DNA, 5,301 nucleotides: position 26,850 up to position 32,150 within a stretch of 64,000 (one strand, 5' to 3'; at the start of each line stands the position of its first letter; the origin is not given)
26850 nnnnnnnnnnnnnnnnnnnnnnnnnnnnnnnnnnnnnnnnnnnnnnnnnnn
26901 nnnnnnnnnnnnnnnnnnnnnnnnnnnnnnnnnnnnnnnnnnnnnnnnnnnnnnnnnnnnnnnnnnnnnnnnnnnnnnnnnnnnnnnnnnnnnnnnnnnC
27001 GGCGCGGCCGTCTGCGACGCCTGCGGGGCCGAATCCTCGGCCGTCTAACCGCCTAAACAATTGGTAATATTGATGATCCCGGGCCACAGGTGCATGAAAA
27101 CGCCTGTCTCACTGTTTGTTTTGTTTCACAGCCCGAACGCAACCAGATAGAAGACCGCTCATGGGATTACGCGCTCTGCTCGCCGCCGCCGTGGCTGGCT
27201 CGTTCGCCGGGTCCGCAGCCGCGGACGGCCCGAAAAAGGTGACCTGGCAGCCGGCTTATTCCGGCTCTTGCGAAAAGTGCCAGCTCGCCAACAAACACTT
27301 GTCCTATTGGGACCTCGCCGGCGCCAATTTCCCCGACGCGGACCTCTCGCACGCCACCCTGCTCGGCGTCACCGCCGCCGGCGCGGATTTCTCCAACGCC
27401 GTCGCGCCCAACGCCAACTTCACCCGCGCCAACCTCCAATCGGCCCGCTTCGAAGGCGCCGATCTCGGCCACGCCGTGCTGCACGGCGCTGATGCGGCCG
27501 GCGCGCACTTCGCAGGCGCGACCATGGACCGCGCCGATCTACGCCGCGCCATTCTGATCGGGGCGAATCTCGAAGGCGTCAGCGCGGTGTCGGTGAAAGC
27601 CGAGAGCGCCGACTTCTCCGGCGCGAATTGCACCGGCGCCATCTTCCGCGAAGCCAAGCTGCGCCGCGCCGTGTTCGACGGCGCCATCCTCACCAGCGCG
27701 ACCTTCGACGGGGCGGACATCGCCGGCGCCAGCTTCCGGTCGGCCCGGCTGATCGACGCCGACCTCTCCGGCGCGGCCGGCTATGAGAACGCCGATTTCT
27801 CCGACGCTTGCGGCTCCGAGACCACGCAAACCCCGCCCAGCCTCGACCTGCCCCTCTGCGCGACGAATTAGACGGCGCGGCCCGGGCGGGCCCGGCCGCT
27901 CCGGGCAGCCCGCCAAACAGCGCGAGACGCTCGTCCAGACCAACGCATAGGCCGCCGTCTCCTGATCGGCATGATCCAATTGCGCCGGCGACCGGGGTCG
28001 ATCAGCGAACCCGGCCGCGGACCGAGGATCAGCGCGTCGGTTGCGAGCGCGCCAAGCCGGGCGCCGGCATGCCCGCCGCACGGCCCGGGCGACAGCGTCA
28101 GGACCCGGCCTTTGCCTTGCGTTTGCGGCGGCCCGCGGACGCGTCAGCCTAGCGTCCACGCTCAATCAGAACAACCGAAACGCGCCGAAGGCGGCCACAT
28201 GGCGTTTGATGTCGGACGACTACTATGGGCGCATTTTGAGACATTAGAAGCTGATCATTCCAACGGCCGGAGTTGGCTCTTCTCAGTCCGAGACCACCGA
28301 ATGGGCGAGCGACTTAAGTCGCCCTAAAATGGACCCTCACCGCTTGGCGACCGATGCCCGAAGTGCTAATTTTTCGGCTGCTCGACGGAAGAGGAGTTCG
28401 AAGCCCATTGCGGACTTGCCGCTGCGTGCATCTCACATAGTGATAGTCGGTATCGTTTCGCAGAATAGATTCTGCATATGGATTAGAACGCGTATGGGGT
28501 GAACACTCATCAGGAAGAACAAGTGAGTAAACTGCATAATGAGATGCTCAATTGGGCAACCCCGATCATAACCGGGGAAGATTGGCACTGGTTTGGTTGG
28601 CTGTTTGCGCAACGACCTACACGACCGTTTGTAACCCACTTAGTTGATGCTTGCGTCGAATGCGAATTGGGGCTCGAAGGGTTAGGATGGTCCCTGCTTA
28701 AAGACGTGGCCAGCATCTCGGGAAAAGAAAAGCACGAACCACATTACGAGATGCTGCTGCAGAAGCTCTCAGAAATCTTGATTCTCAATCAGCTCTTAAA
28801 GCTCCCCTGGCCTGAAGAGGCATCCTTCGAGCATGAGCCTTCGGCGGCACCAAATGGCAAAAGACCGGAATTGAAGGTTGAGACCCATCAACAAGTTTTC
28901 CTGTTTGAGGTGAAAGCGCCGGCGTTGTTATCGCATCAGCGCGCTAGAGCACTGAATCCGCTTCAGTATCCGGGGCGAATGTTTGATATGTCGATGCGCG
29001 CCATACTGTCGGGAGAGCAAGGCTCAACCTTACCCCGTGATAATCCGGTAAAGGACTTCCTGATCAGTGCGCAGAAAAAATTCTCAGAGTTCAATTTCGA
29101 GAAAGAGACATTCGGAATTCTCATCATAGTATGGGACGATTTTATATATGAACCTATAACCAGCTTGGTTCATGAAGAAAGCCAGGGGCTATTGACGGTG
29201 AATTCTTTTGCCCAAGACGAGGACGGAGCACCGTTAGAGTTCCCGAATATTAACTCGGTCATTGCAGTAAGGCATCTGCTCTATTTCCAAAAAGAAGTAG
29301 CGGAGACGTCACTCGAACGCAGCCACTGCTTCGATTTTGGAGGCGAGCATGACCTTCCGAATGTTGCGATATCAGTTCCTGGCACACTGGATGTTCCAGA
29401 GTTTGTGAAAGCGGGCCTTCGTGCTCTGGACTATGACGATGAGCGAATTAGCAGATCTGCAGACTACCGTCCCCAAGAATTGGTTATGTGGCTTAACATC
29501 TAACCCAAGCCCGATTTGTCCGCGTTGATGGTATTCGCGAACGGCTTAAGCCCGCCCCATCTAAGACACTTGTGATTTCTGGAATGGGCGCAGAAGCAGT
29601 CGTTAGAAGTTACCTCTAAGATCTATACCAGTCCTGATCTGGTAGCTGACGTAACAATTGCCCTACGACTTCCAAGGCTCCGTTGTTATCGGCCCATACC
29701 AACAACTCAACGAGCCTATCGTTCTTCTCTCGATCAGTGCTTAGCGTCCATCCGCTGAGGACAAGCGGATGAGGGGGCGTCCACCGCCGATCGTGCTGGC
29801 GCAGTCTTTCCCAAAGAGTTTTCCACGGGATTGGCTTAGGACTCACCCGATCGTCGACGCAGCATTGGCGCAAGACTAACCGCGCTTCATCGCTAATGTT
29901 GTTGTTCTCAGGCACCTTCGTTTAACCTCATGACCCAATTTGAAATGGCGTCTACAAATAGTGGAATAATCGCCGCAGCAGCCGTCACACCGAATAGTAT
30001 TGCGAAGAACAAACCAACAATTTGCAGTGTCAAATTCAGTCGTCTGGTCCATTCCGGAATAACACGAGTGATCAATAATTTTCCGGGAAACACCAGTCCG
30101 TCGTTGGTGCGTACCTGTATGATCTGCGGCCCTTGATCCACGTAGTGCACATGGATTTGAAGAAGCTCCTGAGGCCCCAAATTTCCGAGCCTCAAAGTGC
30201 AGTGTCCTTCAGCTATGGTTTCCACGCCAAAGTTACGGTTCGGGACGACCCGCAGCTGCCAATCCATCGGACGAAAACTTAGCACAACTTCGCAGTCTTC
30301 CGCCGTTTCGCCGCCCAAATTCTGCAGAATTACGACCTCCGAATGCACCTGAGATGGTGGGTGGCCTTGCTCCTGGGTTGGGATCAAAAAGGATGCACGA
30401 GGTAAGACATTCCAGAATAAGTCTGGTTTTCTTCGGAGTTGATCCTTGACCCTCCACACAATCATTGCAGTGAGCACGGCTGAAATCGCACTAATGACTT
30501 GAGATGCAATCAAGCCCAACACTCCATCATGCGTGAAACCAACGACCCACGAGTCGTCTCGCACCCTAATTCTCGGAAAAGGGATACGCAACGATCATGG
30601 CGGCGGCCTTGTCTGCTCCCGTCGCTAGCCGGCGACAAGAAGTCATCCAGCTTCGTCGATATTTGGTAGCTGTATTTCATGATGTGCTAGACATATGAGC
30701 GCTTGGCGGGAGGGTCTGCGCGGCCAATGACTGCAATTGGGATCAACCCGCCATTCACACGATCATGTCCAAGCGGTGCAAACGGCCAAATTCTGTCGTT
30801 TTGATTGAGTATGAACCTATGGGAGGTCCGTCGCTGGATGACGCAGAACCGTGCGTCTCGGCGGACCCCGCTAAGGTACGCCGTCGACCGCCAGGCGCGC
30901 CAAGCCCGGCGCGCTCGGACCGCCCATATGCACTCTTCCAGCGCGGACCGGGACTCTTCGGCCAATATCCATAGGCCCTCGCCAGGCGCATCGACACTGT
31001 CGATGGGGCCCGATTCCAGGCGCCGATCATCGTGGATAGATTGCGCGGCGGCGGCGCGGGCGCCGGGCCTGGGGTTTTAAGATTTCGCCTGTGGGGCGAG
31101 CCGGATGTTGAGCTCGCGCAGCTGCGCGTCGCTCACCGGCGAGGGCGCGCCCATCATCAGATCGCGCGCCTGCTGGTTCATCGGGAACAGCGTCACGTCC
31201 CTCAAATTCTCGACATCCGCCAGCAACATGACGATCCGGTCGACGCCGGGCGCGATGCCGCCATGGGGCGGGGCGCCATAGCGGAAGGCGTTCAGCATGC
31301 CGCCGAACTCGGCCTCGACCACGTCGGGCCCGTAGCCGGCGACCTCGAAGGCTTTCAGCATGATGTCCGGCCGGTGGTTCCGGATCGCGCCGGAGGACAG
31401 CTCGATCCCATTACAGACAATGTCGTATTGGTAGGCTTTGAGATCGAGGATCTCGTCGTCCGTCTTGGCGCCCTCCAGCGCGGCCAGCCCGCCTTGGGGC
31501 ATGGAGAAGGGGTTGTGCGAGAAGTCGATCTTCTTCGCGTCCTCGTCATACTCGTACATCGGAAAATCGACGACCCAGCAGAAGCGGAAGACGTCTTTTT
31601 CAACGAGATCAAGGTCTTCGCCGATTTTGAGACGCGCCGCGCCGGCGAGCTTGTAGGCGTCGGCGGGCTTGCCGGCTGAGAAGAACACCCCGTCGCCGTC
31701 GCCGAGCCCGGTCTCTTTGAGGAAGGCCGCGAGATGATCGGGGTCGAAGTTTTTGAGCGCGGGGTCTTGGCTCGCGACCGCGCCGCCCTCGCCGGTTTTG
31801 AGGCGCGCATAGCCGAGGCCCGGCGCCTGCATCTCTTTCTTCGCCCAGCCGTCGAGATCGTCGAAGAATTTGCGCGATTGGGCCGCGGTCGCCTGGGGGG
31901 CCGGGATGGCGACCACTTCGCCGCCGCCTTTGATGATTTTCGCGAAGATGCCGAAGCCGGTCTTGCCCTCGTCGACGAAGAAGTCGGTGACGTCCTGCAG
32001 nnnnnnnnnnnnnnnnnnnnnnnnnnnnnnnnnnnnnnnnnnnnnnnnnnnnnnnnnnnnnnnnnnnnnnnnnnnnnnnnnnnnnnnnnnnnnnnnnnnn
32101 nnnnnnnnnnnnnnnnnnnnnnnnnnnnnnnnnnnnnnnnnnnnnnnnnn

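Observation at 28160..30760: Low-GC 2.6-kb islet with three orphan genes between housekeeping genes: candidate undescribed (possibly defence-like) module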

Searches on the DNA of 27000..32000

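Call 46: search_rna_families(source=window, start=27000, end=32000, threshold=evalue, max_evalue=1)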
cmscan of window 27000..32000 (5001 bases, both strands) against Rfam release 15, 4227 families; matches with E-value up to 1: 1.
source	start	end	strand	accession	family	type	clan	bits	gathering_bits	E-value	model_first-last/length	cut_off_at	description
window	31203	31451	+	RF02812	asponA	Gene; antisense;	-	23.3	113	0.0007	1-295/295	no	anti ponA RNA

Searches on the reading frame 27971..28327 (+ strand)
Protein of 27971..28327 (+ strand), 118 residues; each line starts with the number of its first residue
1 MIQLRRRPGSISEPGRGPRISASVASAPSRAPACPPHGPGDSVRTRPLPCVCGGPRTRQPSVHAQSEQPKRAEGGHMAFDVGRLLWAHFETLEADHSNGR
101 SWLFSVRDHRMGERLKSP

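Call 92: search_protein_families(library=pfam, proteins=[window:27971-28327:+], max_evalue=0.01)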
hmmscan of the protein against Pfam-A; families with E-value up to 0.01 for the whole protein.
window:27971-28327:+ (118 aa): 0 families
